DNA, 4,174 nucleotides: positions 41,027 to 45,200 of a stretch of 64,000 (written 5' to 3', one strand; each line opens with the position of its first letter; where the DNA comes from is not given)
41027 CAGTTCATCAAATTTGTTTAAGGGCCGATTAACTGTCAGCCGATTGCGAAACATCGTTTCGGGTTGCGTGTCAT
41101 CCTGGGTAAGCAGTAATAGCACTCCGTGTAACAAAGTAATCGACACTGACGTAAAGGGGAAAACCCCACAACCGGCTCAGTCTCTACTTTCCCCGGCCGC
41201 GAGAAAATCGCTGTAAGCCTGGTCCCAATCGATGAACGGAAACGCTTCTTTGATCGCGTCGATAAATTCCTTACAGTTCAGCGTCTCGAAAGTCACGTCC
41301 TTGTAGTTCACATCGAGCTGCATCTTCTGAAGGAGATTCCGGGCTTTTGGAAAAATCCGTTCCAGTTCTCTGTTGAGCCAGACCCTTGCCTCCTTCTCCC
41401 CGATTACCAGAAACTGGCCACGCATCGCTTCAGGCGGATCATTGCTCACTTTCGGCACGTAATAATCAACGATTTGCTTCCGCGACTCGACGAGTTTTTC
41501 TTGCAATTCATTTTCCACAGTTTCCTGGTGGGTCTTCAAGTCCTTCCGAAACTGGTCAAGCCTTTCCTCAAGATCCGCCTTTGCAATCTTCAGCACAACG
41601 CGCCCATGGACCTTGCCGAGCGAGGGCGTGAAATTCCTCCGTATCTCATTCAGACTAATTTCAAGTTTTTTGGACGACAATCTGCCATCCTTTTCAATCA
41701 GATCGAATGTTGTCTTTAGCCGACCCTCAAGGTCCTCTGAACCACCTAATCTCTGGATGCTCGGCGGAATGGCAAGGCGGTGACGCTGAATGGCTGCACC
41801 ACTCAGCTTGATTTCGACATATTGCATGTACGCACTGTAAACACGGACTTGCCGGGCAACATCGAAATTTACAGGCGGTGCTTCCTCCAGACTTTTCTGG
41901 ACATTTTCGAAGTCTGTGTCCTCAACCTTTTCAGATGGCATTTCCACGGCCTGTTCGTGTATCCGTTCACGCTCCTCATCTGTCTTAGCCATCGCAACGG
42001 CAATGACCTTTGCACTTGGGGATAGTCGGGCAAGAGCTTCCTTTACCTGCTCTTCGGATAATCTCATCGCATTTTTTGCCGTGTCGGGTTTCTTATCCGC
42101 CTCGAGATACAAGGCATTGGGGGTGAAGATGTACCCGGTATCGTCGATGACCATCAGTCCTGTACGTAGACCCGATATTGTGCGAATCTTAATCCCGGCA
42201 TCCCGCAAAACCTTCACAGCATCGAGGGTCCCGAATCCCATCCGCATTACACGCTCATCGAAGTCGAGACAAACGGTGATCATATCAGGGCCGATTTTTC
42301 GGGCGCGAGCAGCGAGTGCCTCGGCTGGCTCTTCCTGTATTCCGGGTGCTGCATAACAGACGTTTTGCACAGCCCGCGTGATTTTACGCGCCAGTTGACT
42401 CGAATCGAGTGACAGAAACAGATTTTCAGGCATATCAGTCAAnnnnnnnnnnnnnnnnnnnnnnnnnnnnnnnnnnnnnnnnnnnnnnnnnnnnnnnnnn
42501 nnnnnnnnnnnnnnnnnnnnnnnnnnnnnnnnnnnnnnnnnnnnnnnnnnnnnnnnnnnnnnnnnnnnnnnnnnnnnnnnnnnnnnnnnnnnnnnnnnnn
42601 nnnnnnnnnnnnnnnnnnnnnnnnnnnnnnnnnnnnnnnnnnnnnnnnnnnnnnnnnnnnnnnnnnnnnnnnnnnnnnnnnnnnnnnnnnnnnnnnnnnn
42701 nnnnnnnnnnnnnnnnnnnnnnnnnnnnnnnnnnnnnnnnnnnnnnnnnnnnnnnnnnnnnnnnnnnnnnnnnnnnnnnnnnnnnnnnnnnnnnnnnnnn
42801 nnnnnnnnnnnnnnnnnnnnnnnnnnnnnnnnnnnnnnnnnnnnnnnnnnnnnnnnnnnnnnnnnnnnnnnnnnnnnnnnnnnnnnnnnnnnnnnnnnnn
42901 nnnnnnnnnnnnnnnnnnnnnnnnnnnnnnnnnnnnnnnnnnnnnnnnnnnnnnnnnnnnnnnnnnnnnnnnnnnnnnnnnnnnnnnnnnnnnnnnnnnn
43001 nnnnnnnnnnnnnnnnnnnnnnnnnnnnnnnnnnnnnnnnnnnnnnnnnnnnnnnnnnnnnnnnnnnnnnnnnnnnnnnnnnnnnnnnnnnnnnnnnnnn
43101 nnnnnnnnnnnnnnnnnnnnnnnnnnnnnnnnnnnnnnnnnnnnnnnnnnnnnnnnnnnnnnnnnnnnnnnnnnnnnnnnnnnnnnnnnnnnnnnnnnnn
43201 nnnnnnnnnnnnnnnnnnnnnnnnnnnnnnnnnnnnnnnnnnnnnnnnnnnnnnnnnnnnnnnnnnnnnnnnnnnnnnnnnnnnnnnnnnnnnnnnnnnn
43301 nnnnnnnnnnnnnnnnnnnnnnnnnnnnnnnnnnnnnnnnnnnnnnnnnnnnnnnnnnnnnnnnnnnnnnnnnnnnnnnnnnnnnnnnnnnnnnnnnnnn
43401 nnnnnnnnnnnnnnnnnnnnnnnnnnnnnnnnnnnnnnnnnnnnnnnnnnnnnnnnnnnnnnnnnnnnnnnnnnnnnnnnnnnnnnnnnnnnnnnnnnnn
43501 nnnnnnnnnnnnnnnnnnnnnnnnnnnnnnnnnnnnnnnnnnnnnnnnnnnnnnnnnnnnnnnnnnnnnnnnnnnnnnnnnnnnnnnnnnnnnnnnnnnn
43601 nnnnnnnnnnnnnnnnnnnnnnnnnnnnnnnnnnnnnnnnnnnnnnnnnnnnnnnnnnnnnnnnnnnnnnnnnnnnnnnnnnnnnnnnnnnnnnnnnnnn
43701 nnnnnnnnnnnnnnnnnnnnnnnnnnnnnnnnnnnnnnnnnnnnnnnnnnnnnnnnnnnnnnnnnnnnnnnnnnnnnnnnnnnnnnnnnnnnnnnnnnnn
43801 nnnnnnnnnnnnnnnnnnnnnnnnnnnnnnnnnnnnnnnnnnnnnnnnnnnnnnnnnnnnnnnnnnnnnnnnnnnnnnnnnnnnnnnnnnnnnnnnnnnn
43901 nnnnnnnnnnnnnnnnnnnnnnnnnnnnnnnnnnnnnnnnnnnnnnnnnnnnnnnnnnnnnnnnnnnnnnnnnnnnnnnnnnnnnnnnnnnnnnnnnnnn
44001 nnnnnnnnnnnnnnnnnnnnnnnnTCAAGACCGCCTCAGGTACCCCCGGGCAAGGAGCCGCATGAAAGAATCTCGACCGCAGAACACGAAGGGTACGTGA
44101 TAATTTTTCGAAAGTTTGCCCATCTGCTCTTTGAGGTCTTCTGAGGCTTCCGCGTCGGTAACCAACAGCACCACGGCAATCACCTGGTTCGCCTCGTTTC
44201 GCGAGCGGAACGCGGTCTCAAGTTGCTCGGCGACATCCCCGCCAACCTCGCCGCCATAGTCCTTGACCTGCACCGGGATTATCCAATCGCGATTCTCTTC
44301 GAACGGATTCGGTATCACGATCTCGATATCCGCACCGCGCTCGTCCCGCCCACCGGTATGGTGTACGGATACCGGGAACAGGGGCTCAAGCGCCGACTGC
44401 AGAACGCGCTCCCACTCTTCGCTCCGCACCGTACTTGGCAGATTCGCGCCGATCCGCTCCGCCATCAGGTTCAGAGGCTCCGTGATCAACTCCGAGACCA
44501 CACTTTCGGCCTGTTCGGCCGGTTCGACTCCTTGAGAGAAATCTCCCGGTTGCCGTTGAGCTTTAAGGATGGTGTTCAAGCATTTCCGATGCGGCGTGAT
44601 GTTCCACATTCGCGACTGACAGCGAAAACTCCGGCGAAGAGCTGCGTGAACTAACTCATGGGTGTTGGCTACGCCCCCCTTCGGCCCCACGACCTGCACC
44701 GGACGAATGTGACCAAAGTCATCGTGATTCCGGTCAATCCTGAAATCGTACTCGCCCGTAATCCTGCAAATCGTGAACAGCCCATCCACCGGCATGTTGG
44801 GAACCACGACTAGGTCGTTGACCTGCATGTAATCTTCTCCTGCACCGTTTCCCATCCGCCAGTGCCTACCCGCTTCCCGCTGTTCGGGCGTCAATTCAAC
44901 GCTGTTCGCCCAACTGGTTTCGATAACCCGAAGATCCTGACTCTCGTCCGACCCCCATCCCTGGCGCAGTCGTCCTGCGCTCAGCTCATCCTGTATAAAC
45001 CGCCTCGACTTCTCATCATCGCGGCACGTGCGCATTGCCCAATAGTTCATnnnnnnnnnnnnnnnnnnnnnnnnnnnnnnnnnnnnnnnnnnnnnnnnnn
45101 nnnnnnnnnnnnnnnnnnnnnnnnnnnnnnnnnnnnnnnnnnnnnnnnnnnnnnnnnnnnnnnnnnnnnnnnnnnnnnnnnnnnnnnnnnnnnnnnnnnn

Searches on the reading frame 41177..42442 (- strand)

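Call 13: search_protein_families(library=padloc, proteins=[window:41177-42442:-], max_evalue=0.001)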
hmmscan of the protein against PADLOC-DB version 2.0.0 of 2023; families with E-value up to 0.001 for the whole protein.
window:41177-42442:- (421 aa): 0 families

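Call 46: search_protein_families(library=pfam, proteins=[window:41177-42442:-], max_evalue=0.001)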
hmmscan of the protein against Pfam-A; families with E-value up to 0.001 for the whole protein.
window:41177-42442:- (421 aa): 0 families

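Call 58: search_protein_families(library=ncbifam, proteins=[window:41177-42442:-], max_evalue=0.00001)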
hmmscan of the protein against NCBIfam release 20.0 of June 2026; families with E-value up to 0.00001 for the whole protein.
window:41177-42442:- (421 aa): 0 families

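Call 77: search_protein_families(library=pfam, proteins=[window:41177-42442:-], max_evalue=10)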
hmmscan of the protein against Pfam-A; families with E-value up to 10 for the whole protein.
window:41177-42442:- (421 aa): 7 families
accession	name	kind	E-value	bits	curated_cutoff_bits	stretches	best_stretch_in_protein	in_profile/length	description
PF15200.11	KRTDAP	-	0.0091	16.2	27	1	386-407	40-61/77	Keratinocyte differentiation-associated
PF01442.23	Apolipoprotein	-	0.024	14.8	90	1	258-324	106-163/190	Apolipoprotein A1/A4/E domain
PF25100.1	DUF7809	-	0.036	14.8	27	1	360-413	60-112/160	Domain of unknown function (DUF7809)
PF07289.17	BBL5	-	0.097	12.1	23.8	1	147-227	70-150/334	Bardet-Biedl syndrome 5 protein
PF24861.2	SUS_N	-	0.099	13.2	25.4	1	121-214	8-98/115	Sucrose synthase N-terminal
PF20463.3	PDH_C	-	0.12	13.1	22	1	287-320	66-99/102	Prephenate dehydrogenase, dimerization domain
PF03980.19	Nnf1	-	0.59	10.9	23.7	0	355-396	34-74/110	Nnf1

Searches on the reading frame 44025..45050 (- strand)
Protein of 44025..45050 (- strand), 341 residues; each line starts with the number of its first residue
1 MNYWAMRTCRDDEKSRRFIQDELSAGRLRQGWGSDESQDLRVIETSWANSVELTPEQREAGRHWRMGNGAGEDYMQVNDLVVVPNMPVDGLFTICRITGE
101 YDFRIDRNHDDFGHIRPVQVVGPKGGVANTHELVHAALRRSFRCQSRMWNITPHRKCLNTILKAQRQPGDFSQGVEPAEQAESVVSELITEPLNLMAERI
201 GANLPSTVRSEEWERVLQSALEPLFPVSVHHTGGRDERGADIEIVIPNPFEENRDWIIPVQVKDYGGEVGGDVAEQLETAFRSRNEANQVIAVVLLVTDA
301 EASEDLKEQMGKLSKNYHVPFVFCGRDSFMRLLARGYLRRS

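Call 13: search_protein_families(library=padloc, proteins=[window:44025-45050:-], max_evalue=0.001)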
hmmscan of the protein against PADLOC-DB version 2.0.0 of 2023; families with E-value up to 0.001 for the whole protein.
window:44025-45050:- (341 aa): 1 family
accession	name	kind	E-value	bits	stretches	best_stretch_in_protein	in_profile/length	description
PDLC04815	PDC-S02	-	2.3e-07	28.4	1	1-310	1-303/346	-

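Call 46: search_protein_families(library=pfam, proteins=[window:44025-45050:-], max_evalue=0.001)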
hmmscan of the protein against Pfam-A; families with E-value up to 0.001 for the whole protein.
window:44025-45050:- (341 aa): 0 families

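Call 58: search_protein_families(library=ncbifam, proteins=[window:44025-45050:-], max_evalue=0.00001)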
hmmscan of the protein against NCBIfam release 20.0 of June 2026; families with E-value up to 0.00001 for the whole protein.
window:44025-45050:- (341 aa): 0 families

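Call 77: search_protein_families(library=pfam, proteins=[window:44025-45050:-], max_evalue=10)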
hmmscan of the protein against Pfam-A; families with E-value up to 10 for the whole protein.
window:44025-45050:- (341 aa): 1 family
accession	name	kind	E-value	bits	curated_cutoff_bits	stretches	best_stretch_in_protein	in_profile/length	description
PF04471.18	Mrr_cat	-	0.0027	18.3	21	1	211-308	7-99/115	Restriction endonuclease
